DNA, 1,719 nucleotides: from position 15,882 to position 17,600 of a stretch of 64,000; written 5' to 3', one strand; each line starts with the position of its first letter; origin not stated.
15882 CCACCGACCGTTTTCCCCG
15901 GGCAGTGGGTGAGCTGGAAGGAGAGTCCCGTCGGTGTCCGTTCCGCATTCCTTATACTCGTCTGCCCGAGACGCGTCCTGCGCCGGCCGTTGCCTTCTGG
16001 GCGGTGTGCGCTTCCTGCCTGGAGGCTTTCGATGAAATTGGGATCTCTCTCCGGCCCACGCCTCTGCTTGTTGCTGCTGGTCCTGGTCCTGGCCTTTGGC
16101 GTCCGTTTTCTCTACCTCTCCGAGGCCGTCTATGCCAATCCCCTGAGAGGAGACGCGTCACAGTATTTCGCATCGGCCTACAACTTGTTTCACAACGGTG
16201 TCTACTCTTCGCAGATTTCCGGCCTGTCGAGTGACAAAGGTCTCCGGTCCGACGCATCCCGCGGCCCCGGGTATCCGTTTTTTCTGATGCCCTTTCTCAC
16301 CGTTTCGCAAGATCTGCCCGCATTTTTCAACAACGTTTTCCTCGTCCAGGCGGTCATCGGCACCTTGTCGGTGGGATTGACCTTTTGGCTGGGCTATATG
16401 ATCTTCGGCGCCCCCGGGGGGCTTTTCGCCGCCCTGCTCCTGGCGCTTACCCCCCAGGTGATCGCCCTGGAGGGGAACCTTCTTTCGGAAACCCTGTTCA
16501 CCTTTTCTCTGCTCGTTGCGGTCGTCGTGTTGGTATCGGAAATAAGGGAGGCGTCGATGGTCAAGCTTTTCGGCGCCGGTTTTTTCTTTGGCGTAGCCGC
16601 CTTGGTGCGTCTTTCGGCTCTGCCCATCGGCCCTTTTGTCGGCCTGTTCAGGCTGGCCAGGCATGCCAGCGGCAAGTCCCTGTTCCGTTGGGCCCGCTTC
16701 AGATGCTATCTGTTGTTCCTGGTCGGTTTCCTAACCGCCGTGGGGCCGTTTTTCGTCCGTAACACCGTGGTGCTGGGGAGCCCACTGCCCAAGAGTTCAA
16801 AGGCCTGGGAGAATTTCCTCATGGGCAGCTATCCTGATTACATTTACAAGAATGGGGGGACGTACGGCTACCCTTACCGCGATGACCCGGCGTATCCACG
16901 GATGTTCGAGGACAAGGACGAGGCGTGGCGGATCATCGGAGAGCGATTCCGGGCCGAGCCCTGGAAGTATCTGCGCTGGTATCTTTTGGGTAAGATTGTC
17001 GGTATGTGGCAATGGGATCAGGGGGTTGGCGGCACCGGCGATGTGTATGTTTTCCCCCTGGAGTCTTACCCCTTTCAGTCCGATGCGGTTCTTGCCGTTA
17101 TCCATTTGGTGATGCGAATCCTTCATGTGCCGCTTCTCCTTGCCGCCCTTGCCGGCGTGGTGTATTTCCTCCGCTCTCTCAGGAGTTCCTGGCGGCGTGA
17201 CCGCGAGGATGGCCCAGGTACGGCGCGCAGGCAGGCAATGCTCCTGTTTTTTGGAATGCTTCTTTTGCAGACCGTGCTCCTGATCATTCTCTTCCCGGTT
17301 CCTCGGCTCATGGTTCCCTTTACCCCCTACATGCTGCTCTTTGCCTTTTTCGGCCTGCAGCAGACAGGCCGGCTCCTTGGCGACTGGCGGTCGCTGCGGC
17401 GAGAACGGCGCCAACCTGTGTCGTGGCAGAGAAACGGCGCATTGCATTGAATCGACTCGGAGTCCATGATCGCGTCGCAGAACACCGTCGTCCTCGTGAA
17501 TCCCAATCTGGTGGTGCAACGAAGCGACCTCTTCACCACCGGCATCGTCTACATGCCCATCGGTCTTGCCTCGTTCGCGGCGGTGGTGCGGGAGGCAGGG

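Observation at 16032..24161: Seven translationally coupled genes form an envelope-modification operon of unknown product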

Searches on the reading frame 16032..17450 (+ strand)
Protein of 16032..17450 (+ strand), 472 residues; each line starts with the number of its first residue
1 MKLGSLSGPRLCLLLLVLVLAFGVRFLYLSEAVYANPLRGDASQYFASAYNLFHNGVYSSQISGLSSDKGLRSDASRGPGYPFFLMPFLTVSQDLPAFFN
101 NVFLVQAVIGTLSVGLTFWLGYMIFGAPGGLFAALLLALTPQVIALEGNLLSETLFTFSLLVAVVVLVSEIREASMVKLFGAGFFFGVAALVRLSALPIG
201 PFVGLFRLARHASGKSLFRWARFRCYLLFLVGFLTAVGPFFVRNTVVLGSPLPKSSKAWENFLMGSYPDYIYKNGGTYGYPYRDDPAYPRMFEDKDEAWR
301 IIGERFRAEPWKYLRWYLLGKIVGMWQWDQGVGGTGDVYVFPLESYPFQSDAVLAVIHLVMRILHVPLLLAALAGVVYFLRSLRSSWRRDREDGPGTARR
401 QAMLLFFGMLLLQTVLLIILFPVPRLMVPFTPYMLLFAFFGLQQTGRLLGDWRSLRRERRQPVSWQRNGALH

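Call 4: search_protein_families(library=pfam, proteins=[window:16032-17450:+], max_evalue=0.01)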
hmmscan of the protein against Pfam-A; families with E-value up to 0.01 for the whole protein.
window:16032-17450:+ (472 aa): 1 family
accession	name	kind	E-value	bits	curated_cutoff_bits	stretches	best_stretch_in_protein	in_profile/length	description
PF13231.12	PMT_2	-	7.1e-08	33.3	26.1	1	100-234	22-155/160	Dolichyl-phosphate-mannose-protein mannosyltransferase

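Call 6: search_protein_families(library=ncbifam, proteins=[window:16032-17450:+], max_evalue=0.001)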
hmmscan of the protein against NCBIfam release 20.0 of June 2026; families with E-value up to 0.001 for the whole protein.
window:16032-17450:+ (472 aa): 1 family
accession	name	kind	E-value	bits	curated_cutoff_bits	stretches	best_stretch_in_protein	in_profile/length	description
NF047440.1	LA3751_2_3_fam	subfamily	0.00038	19.4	200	1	108-253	103-249/460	LA_3751/LA_3752 family putative glycosyltransferase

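Call 36: search_solved_structures(query=window:16032-17447:+, max_evalue=1)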
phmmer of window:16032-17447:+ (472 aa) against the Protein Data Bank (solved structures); distinct sequences matched with E-value up to 1: 0.

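Call 40: find_homologous_proteins(query=window:16032-17447:+, max_evalue=0.00001)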
Query window:16032-17447:+ (472 aa): 10 proteins with E <= 0.00001 among 8000 candidates.
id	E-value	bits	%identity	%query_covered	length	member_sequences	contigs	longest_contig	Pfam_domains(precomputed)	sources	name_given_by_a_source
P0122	0.0e+0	1056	100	100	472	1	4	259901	PF13231.13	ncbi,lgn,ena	-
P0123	1.5e-69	253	41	68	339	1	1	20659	PF13231.13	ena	-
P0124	6.1e-41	159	32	86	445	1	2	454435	PF02366.25,PF13231.13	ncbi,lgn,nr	ncbi:MAG: phospholipid carrier-dependent glycosyltransferase [Rhodocyclales bacterium GT-UBC]|nr:MAG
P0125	2.0e-40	157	31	96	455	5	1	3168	PF13231.13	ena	-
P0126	3.4e-38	150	29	93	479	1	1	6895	-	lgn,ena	-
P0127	7.1e-36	142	29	96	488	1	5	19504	PF13231.13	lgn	-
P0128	4.6e-35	140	27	96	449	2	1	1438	PF13231.13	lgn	-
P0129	2.4e-29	121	34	63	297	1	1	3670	PF13231.13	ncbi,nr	ncbi:MAG: glycosyltransferase family 39 protein, partial [Gammaproteobacteria bacterium]|nr:glycosyl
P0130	7.6e-10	57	33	52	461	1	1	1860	PF13231.13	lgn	-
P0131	2.0e-6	45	42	19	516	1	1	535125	PF13231.13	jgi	jgi:hypothetical protein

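Call 42: find_encoding_contigs(protein=P0124, flank=10000, max_places=1)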
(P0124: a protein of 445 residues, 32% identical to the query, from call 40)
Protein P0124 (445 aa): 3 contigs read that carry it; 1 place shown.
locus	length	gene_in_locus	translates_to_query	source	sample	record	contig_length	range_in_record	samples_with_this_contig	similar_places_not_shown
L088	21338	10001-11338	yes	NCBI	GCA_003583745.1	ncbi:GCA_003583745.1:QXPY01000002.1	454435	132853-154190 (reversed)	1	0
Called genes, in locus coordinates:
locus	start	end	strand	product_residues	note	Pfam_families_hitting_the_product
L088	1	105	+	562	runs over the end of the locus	PF00563:EAL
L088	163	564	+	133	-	PF03994:DUF350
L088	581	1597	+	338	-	PF13421:Band_7_1, PF01145:Band_7, PF09851:SHOCT (weak)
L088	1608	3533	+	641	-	PF13785:DUF4178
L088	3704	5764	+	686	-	PF09084:NMT1, PF00989:PAS (weak), PF08448:PAS_4 (weak), PF00990:GGDEF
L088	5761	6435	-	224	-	PF27765:UCP032817-like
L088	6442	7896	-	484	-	PF00171:Aldedh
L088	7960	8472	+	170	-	PF00877:NLPC_P60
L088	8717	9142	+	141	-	PF05232:BTP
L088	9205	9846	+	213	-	-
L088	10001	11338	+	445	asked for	PF02366:PMT, PF13231:PMT_2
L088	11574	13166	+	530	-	PF06103:DUF948 (faint), PF08269:dCache_2, PF17200:sCache_2, PF17201:Cache_3-Cache_2, PF00015:MCPsignal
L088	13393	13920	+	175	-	-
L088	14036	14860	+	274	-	PF10899:AbiGi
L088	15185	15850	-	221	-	PF04972:BON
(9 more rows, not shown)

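Call 50: predict_structure(alignment_id=A2)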
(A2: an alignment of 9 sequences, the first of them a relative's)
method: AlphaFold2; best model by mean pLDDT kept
length: 472 residues; sequences in the alignment: 9
mean_pLDDT: 81.3   pTM: 0.84
mean pLDDT of the five models: 81.3, 79.2, 78.7, 75.1, 74.9
residues with pLDDT >= 90: 180; 70-90: 202; 50-70: 63; < 50: 27
segments of 3 or more residues with pLDDT < 50: 1-4, 275-279, 330-341
pLDDT, mean of each block of 10 residues (from residue 1): 61 94 91 75 88 91 65 86 93 90 92 96 92 95 80 91 93 90 95 83 74 59 85 94 88 73 78 50 75 90 92 85 63 41 70 89 88 91 75 67 86 79 76 93 92 82 53 43
secondary structure, 60 per line:
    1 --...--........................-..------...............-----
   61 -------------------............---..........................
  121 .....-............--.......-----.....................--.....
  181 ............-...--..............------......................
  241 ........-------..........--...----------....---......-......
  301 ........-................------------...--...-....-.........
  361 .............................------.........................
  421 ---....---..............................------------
elements in order: H8-31 H41-55 H80-91 H95-125 H127-138 H141-147 H153-173 H176-192 H199-212 H219-248 H256-265 H281-284 H288-293 H295-308 H310-325 E343-345 H347-350 H352-389 H396-420 H424-427 H431-460

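Call 57: fold_search(model_id=the predicted structure, library=pdb)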
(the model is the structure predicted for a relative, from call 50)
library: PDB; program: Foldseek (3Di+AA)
matches with E <= 10: 123; with E <= 0.001: 16
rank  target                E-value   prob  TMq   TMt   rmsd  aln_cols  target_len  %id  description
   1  9n9j_I                1.7e-06  1.00  0.51  0.36  16.1       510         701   13  Structure of a GRP94 folding intermediate engaged with a CCDC134- and FKBP11-bound secretory translocon (released 2025-11-19)
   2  8b6l_I                4.3e-06  1.00  0.47  0.34  15.9       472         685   14  Subtomogram average of the human Sec61-TRAP-OSTA-translocon (released 2022-12-07)
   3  3wak                  7.4e-06  1.00  0.51  0.30  15.3       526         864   15  Crystal structure of the Archaeoglobus fulgidus oligosaccharyltransferase (O29867_ARCFU) in the apo form (released 2013-10-30)
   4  7e9s_A                1.1e-05  1.00  0.53  0.30  14.7       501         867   16  Archaeal oligosaccharyltransferase AglB from Archaeoglobus fulgidus in complex with an inhibitory peptide and a dolich (released 2021-09-08)
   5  6s7t_A                3.6e-05  1.00  0.49  0.34  14.6       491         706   14  Cryo-EM structure of human oligosaccharyltransferase complex OST-B (released 2019-12-18)
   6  3waj                  5.5e-05  1.00  0.50  0.31  16.5       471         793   13  Crystal structure of the Archaeoglobus fulgidus oligosaccharyltransferase (O29867_ARCFU) complex with Zn and sulfate (released 2013-10-30)
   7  6ftg_5                7.7e-05  1.00  0.47  0.36  19.1       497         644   14  Subtomogram average of OST-containing ribosome-translocon complexes from canine rough microsomal membranes (released 2018-03-21)
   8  5gmy_A                9.1e-05  1.00  0.50  0.29  14.0       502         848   14  Crystal structure of the Archaeoglobus fulgidus oligosaccharyltransferase (O29867_ARCFU) tethered with an acceptor pep (released 2017-02-01)
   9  6s7o_A                1.0e-04  1.00  0.47  0.35  15.4       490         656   13  Cryo-EM structure of human oligosaccharyltransferase complex OST-A (released 2019-12-18)
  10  8pn9_A                2.0e-04  1.00  0.48  0.36  14.1       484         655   13  Structure of human oligosaccharyltransferase OST-A complex bound to NGI-1 (released 2024-05-08)
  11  8agc_A                2.1e-04  1.00  0.49  0.34  15.5       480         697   14  Structure of yeast oligosaccharylransferase complex with lipid-linked oligosaccharide and non-acceptor peptide bound (released 2022-12-07)
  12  8agb_A                2.9e-04  1.00  0.48  0.36  13.5       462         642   13  Structure of yeast oligosaccharylransferase complex with lipid-linked oligosaccharide bound (released 2022-12-07)
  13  8age_A                5.0e-04  1.00  0.43  0.33  12.3       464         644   15  Structure of yeast oligosaccharylransferase complex with acceptor peptide bound (released 2022-12-07)
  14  5f15                  5.2e-04  1.00  0.39  0.34  20.7       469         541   14  Crystal Structure of ArnT from Cupriavidus metallidurans bound to Undecaprenyl phosphate (released 2016-02-17)
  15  7oci_F                5.9e-04  1.00  0.47  0.36  13.2       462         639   14  Cryo-EM structure of yeast Ost6p containing oligosaccharyltransferase complex (released 2022-02-16)
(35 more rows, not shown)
